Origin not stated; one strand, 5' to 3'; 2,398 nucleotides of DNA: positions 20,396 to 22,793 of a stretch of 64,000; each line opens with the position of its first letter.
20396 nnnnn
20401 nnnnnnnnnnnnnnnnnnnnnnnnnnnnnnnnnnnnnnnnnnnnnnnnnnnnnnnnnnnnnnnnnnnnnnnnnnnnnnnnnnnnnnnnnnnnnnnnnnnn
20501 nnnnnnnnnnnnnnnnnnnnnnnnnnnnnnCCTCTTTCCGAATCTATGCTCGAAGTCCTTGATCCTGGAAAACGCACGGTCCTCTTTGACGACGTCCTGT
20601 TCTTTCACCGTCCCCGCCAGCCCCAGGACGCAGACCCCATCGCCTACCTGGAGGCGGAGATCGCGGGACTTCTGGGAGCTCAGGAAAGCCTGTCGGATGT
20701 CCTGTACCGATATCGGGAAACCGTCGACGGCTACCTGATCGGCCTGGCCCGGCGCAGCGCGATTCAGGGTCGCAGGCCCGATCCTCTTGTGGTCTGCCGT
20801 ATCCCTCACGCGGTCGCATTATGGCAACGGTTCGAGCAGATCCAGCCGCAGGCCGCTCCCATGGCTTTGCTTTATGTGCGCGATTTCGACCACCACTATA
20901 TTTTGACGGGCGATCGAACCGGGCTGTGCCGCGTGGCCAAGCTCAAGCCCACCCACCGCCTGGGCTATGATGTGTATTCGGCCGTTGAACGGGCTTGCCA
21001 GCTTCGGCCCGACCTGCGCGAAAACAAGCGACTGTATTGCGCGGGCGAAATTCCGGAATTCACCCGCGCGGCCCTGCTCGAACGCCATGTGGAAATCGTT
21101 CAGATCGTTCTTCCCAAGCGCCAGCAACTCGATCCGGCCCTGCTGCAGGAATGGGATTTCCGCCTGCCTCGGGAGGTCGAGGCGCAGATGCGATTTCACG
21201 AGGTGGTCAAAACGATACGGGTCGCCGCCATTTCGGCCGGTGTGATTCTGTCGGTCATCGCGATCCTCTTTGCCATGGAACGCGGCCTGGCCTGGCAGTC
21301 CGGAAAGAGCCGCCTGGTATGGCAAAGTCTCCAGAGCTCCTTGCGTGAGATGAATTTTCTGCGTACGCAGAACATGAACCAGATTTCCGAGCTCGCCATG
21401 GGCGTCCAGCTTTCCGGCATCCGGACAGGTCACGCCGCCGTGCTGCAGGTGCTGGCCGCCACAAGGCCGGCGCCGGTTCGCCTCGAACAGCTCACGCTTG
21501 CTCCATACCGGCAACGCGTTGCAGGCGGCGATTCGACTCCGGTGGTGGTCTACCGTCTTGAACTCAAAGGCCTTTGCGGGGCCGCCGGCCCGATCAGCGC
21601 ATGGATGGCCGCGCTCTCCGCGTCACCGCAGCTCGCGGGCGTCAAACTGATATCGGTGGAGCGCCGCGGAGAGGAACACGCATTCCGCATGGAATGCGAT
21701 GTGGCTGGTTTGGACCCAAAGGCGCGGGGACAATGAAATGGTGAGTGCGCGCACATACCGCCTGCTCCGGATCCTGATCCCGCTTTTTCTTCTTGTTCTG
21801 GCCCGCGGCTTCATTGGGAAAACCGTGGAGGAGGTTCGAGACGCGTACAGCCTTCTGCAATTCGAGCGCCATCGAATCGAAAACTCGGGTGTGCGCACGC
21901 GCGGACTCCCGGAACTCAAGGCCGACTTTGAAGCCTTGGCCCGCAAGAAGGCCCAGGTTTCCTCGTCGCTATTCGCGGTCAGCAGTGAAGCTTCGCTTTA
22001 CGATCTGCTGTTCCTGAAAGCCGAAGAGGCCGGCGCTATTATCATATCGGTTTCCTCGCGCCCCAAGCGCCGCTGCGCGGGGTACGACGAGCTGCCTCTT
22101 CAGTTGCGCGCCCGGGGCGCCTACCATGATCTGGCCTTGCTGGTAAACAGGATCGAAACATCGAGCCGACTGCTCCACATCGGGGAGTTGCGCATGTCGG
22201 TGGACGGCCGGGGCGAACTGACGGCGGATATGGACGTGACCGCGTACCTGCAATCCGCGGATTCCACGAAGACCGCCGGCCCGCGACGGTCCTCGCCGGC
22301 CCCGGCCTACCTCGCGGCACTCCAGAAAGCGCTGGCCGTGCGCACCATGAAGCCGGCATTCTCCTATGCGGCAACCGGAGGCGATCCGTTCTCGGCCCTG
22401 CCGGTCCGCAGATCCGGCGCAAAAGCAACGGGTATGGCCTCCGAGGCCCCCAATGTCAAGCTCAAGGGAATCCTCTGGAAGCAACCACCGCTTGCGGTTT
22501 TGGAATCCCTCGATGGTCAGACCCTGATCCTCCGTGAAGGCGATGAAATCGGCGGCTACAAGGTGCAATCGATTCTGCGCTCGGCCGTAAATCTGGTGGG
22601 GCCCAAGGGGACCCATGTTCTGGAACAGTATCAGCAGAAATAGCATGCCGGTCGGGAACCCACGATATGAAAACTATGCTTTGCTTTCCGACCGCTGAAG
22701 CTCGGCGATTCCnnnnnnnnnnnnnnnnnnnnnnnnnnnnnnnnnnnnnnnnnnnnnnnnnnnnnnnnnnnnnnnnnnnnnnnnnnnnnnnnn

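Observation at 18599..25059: Non-canonical T2SS/T4P-hybrid gene cluster lacking its ATPase, platform, major pilin and prepilin peptidase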

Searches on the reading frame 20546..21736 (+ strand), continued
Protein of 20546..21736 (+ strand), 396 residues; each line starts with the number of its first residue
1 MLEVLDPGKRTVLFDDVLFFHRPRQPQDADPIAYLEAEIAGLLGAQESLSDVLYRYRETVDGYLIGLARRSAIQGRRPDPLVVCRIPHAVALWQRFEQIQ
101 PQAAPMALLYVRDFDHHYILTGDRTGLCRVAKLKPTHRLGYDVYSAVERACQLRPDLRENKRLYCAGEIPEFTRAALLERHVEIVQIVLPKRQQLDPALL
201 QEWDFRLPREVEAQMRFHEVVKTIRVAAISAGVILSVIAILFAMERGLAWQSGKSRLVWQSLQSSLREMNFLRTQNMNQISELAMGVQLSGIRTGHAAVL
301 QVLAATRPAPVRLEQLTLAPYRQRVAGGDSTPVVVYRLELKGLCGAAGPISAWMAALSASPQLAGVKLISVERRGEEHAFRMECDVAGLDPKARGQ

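Call 82: find_encoding_contigs(protein=P0037, flank=10000, max_places=3)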
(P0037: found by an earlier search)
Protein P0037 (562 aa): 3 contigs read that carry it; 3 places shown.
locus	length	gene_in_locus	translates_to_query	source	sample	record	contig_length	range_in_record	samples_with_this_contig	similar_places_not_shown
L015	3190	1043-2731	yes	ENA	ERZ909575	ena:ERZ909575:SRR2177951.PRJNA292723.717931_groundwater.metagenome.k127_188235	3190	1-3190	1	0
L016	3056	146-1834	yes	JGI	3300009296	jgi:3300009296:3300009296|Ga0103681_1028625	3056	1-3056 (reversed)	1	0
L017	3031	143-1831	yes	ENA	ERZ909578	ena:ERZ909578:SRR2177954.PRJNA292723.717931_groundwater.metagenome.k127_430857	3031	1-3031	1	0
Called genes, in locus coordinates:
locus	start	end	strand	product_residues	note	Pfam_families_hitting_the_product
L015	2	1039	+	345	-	?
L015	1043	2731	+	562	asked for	PF05157:MshEN, PF00437:T2SSE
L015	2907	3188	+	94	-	?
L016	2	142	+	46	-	?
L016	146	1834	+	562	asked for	PF05157:MshEN, PF00437:T2SSE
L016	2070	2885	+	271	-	PF24517:CBM96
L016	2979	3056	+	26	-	?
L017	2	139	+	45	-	?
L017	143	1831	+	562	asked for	PF05157:MshEN, PF00437:T2SSE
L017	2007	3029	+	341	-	?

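Call 87: search_protein_families(library=pfam, proteins=[L006:18035-19780:+], max_evalue=0.05)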
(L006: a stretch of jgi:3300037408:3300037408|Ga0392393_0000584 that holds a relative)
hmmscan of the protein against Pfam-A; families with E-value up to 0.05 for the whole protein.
L006:18035-19780:+ (582 aa): 1 family
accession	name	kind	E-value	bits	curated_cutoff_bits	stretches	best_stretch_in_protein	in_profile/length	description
PF12951.13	PATR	-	1.1e-17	64.2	27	2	170-199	1-30/30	Passenger-associated-transport-repeat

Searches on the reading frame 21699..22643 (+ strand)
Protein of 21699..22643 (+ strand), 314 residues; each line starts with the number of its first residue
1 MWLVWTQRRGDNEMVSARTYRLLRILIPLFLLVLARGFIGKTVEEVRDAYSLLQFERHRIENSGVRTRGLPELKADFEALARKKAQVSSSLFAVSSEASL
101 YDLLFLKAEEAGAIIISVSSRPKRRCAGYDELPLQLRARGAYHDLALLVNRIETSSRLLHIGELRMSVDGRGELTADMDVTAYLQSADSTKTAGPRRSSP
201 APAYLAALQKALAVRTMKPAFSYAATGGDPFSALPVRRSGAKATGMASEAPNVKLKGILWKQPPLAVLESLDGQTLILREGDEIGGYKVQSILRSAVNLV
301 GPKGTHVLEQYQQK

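Call 4: search_protein_families(library=pfam, proteins=[window:21699-22643:+], max_evalue=0.1)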
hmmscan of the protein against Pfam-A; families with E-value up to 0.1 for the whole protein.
window:21699-22643:+ (314 aa): 2 families
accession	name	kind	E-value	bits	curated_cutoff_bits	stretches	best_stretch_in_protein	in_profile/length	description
PF04350.18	PilO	-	3.9e-07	30.8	22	1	61-183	16-141/145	Pilus assembly protein, PilO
PF10741.14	T2SSM_b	-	0.0008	19.7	21.7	1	108-183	27-110/111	Type II secretion system (T2SS), protein M subtype b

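Call 11: search_protein_families(library=ncbifam, proteins=[window:21738-22643:+], max_evalue=0.1)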
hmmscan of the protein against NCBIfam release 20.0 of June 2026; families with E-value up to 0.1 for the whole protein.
window:21738-22643:+ (301 aa): 3 families
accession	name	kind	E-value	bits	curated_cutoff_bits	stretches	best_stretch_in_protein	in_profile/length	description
NF040576.1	T2SS_GspM_XpsM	equivalog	2.6e-07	30.5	60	1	10-172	8-179/180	type II secretion system protein GspM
TIGR03021.1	pilP_fam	equivalog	0.02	15.9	34.65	1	207-286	38-118/119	type IV pilus biogenesis protein PilP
NF041515.1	GspC_delta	equivalog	0.039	13.7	150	1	239-292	102-158/311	type II secretion system protein GspC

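Call 14: find_homologous_proteins(query=window:21738-22643:+, max_evalue=0.001)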
Query window:21738-22643:+ (301 aa): 4 proteins with E <= 0.001 among 5139 candidates.
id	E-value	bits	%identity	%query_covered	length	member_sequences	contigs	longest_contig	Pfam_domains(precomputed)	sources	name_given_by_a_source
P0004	2.0e-187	640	100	100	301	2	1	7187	PF04350.19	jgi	-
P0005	2.9e-115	403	65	100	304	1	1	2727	PF04350.19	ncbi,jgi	-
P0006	4.5e-114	399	64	100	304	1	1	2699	PF04350.19,PF10741.15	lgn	-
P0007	2.7e-50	190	46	79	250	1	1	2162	PF04350.19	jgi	jgi:hypothetical protein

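Call 41: search_solved_structures(query=A2, max_evalue=10, show_alignments=3)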
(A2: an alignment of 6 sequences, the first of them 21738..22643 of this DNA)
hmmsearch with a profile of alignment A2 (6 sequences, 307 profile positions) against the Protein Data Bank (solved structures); distinct sequences matched with E-value up to 10: 5.
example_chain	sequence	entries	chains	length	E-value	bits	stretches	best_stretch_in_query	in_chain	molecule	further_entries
2rjz_A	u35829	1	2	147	1.3e-05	27.8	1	104-180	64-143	PilO protein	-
5uvr_A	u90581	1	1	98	2.3e-05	26.9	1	105-173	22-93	PilO protein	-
3jc8_Oa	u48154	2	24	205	6.1e-05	25.5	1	104-181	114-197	PilO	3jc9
3jc8_Pa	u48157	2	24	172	0.0059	19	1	208-293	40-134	PilP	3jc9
9dsm_A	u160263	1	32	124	0.18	14.2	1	120-203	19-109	Sjogren's Syndrome Nuclear Autoantigen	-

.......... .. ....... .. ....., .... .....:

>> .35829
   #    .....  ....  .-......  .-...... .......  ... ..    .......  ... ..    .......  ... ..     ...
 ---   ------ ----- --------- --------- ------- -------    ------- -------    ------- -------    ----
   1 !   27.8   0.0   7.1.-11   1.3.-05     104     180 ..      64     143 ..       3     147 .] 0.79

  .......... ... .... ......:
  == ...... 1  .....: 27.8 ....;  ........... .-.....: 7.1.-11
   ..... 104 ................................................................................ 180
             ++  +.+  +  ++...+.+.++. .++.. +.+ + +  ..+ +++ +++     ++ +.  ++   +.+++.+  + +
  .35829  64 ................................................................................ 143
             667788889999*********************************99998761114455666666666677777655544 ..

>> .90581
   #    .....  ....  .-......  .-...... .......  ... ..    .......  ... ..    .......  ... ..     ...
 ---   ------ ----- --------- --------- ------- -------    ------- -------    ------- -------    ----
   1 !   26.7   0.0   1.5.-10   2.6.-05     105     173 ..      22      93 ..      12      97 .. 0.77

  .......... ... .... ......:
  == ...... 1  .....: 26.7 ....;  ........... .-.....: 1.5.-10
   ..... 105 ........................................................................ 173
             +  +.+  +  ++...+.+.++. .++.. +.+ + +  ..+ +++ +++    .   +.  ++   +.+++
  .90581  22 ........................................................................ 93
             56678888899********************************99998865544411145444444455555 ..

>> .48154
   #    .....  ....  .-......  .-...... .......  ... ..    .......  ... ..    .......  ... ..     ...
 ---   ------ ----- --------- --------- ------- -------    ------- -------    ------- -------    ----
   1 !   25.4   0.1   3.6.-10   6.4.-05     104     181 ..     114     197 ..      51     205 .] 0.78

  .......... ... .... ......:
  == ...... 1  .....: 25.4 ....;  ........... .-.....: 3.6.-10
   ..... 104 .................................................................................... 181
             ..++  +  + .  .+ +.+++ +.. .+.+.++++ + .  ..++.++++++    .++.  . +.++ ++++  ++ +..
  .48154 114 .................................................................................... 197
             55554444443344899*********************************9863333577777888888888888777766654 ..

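Call 77: search_protein_families(library=pfam, alignment_id=A5, max_evalue=0.05)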
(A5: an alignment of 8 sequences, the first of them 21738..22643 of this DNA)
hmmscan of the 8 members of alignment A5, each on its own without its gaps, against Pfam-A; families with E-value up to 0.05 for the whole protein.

A. member 1, window:21738-22643:+ (301 aa): 2 families
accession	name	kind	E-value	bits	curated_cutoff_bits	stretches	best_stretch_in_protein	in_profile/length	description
PF04350.18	PilO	-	3.6e-07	30.9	22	1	48-170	16-141/145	Pilus assembly protein, PilO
PF10741.14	T2SSM_b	-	0.00074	19.8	21.7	1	95-170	27-110/111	Type II secretion system (T2SS), protein M subtype b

B. families by the number of members that match (of 8 scanned): 3 families
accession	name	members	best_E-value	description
PF04350.18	PilO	8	1.7e-13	Pilus assembly protein, PilO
PF10741.14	T2SSM_b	8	2.1e-05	Type II secretion system (T2SS), protein M subtype b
PF11356.14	T2SSC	5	9.9e-06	Type II secretion system protein C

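Call 78: search_solved_structures(query=A5, max_evalue=10, show_alignments=0)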
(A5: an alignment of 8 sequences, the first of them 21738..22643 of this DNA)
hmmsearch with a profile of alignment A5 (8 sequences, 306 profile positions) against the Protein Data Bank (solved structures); distinct sequences matched with E-value up to 10: 5.
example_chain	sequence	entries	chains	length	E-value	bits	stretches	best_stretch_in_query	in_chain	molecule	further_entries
3jc8_Oa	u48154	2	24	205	6.7e-06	28.7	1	99-181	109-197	PilO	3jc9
2rjz_A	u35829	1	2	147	2.1e-05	27.1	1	108-178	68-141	PilO protein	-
5uvr_A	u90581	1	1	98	2.4e-05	26.9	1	108-174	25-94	PilO protein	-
3jc8_Pa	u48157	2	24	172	0.022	17.2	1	209-292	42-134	PilP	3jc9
9dsm_A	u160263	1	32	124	0.093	15.1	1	120-191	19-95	Sjogren's Syndrome Nuclear Autoantigen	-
